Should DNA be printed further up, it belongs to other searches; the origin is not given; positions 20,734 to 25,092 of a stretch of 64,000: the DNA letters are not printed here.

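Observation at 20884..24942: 4-kb gene for a secreted giant protein with Pro/Ala-rich repeats, a charged coiled coil and a tandemly duplicated roughly 430-aa unknown domain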

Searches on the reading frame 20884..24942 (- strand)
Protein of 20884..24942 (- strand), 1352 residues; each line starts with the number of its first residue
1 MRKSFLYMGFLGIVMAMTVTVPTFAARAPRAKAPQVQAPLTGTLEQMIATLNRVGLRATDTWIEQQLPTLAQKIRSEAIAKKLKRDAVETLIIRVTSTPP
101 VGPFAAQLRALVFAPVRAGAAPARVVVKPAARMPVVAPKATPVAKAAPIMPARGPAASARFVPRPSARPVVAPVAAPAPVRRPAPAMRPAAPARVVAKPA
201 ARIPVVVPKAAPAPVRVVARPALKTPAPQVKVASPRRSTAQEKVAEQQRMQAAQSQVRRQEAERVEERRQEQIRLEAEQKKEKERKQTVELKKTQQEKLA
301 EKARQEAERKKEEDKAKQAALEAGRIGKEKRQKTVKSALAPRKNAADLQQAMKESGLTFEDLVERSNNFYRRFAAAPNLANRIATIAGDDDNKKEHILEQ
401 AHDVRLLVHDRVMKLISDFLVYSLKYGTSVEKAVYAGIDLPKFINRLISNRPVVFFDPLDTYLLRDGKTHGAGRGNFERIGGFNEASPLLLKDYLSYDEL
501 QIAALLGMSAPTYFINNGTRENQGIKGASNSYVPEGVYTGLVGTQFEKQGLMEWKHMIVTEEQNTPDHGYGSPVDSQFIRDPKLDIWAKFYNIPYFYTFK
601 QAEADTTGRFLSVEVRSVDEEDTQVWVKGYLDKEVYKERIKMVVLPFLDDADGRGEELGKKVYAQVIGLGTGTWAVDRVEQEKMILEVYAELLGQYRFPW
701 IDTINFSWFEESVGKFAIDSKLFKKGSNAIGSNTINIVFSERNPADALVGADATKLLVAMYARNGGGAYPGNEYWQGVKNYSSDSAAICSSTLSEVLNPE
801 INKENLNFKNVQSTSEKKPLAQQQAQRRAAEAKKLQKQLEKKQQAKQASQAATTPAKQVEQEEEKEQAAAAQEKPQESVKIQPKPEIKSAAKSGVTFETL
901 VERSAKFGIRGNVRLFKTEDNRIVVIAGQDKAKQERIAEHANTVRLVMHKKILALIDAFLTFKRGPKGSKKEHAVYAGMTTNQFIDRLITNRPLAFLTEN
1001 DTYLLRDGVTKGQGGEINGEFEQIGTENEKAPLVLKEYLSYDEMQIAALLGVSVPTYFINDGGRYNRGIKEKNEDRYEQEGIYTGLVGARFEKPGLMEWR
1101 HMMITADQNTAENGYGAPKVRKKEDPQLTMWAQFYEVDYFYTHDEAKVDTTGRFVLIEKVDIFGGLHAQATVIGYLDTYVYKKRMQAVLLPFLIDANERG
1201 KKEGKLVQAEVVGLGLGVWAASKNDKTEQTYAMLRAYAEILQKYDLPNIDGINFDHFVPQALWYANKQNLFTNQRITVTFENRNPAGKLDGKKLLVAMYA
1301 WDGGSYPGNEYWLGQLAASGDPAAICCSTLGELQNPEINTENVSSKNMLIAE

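Call 3: search_protein_families(library=pfam, proteins=[window:20884-24942:-], max_evalue=1)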
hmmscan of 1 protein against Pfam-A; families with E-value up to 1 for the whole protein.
window:20884-24942:- (1352 aa): 4 families
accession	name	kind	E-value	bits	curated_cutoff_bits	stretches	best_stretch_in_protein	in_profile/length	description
PF16062.10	MavL-like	-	1.5e-190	634.3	27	2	916-1351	14-433/448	ADP-ribosylhydrolase MavL-like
PF24754.1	MavL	-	1.2e-13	51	27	2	1176-1330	143-302/325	Macrodomain effector MavL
PF03153.18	TFIIA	-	0.00013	22.6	36.2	2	220-395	176-334/415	Transcription factor IIA, alpha/beta subunit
PF08281.18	Sigma70_r4_2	-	0.0011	19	25.7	0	1027-1056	13-42/54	Sigma-70, region 4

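Call 4: search_protein_families(library=ncbifam, proteins=[window:20884-24942:-], max_evalue=1)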
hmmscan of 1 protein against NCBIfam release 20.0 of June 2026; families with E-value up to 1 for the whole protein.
window:20884-24942:- (1352 aa): 1 family
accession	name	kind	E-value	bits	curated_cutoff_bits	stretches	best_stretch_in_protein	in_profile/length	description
TIGR02078.1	AspKin_pair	subfamily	0.064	12.6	242.4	0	491-511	219-239/327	putative Pyrococcus aspartate kinase subunit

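Call 5: search_solved_structures(query=window:20884-24942:-, max_evalue=1, show_alignments=2)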
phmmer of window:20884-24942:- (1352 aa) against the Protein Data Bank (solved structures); distinct sequences matched with E-value up to 1: 9.
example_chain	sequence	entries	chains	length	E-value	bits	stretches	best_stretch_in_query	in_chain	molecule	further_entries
8dmu_A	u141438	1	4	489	2.7e-62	214.2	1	928-1351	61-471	CG3568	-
8dmt_A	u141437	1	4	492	3.5e-55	190.6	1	926-1351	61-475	RE54994p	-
8ipw_A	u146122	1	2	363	5.3e-07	31.1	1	1187-1333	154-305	MavL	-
8xep_A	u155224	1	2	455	6.2e-07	30.8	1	1187-1333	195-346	Type IV effector MavL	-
6omi_A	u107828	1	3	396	6.4e-07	30.8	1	1187-1333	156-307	MavL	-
8dmp_A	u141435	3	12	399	6.5e-07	30.8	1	1187-1333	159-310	MavL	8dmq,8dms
8dmr_A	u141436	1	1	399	6.6e-07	30.8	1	1187-1333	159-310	MavL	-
8ipj_A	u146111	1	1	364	6.8e-06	27.4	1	1187-1333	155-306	MavL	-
2vq0_A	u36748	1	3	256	0.66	10.9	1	836-913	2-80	COAT PROTEIN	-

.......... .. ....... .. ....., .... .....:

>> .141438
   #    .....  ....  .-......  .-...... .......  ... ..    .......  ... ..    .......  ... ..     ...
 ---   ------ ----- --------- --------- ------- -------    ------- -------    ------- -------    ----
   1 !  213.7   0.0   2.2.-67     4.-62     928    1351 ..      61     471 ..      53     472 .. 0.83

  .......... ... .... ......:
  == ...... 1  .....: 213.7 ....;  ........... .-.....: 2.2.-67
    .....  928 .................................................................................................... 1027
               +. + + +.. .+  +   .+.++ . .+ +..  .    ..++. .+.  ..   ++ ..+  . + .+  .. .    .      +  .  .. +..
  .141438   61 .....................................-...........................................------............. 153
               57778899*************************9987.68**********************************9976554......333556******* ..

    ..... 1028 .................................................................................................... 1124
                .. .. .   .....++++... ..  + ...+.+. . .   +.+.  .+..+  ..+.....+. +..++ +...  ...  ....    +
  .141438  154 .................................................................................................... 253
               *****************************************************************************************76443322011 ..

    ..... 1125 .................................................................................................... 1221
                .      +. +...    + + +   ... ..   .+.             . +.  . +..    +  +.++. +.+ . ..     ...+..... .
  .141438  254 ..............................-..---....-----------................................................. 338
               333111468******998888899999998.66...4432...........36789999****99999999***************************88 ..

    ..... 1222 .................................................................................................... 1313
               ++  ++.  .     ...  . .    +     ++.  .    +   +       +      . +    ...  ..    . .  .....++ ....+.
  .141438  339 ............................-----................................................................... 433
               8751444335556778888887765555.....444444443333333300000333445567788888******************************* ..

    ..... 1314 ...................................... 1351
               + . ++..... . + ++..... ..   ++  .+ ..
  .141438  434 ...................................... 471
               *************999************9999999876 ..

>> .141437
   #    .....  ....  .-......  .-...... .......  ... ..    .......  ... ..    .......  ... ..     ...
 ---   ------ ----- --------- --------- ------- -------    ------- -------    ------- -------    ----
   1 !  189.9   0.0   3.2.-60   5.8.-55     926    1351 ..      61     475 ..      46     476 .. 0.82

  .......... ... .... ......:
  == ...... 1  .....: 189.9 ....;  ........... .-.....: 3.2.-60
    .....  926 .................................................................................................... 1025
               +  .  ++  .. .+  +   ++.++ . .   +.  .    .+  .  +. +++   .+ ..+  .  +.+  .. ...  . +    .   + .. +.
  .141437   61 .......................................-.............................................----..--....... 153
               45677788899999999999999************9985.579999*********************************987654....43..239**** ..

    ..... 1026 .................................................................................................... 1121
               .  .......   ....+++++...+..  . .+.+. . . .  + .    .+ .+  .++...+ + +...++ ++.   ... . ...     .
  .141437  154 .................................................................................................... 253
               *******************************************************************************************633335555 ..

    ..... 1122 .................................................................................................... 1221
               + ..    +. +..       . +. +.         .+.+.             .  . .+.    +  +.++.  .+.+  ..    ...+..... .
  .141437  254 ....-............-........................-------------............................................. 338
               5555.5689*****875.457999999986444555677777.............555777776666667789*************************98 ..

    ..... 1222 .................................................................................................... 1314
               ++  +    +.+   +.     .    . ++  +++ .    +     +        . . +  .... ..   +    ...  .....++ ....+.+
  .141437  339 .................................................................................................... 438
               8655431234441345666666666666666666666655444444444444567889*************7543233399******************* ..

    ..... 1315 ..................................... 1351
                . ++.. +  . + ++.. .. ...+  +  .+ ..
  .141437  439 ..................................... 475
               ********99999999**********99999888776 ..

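Call 12: find_homologous_proteins(query=window:20884-24942:-, max_evalue=1e-10)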
Query window:20884-24942:- (1352 aa): 2 proteins with E <= 1e-10 among 8000 candidates.
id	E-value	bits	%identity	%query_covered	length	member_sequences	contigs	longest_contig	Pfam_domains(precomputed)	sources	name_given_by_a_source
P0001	0.0e+0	3013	100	99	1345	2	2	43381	PF24754.2,PF16062.11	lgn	-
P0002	1.3e-92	330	43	33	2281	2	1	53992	PF24754.2,PF16062.11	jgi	-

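Call 19: find_encoding_contigs(protein=P0001, flank=10000, max_places=4)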
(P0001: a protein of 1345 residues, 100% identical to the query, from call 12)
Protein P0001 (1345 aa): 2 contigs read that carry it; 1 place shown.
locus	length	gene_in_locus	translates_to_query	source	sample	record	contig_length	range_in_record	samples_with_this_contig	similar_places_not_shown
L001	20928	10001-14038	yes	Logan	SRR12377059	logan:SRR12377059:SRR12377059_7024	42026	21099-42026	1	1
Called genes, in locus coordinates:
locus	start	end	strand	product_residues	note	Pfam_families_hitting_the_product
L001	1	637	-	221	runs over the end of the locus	-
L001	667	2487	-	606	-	PF01134:GIDA, PF07992:Pyr_redox_2 (weak), PF12831:FAD_oxidored, PF13932:SAM_GIDA_C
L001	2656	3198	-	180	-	-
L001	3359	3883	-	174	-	-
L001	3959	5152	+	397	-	PF00953:Glycos_transf_4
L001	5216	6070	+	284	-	PF12784:PDDEXK_2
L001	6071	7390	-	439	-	PF00324:AA_permease, PF13520:AA_permease_2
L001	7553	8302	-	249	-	PF22435:MRM3-like_sub_bind, PF00588:SpoU_methylase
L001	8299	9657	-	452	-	PF01145:Band_7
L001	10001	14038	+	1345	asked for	PF16062:MavL-like, PF24754:MavL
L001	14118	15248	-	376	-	PF01702:TGT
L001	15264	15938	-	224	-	PF02592:Vut_1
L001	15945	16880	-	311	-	PF01565:FAD_binding_4, PF02873:MurB_C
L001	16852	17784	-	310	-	PF17773:UPF0176_N, PF00581:Rhodanese, PF12368:Rhodanese_C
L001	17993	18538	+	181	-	PF00578:AhpC-TSA, PF08534:Redoxin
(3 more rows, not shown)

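Call 20: find_encoding_contigs(protein=P0002, flank=10000, max_places=3)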
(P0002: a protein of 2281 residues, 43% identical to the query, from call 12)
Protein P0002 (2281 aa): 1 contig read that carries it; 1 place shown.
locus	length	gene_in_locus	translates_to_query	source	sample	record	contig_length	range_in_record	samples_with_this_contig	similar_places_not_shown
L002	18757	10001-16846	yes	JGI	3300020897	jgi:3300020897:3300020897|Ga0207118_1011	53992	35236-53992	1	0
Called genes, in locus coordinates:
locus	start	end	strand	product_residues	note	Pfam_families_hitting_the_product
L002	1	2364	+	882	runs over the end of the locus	PF02739:5_3_exonuc_N, PF01367:5_3_exonuc, PF01612:DNA_pol_A_exo1, PF22619:DNA_polI_exo1, PF00476:DNA_pol_A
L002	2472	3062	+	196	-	-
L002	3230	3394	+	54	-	-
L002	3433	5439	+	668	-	PF00456:Transketolase_N, PF13292:DXP_synthase_N (faint), PF00676:E1_dh, PF02779:Transket_pyr, PF02780:Transketolase_C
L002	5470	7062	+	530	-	PF09820:AAA-ATPase_like, PF08011:PDDEXK_9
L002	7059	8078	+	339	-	PF13672:PP2C_2 (weak), PF00481:PP2C, PF07228:SpoIIE (weak)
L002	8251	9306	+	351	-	PF00481:PP2C, PF07228:SpoIIE (faint)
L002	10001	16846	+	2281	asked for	PF16062:MavL-like, PF24754:MavL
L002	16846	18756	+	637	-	?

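Call 29: search_protein_families(library=pfam, proteins=[P0002], max_evalue=0.01)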
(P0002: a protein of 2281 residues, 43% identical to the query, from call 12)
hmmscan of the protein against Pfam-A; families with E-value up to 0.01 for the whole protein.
P0002 (2281 aa): 3 families
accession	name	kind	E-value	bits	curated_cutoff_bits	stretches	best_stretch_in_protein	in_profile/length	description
PF16062.10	MavL-like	-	1.2e-100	338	27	1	100-562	12-437/448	ADP-ribosylhydrolase MavL-like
PF24754.1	MavL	-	2.5e-11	43.5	27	1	372-541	138-305/325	Macrodomain effector MavL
PF03843.18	Slp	-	5.1e-05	23.1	22.5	1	362-413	70-119/153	Outer membrane lipoprotein Slp family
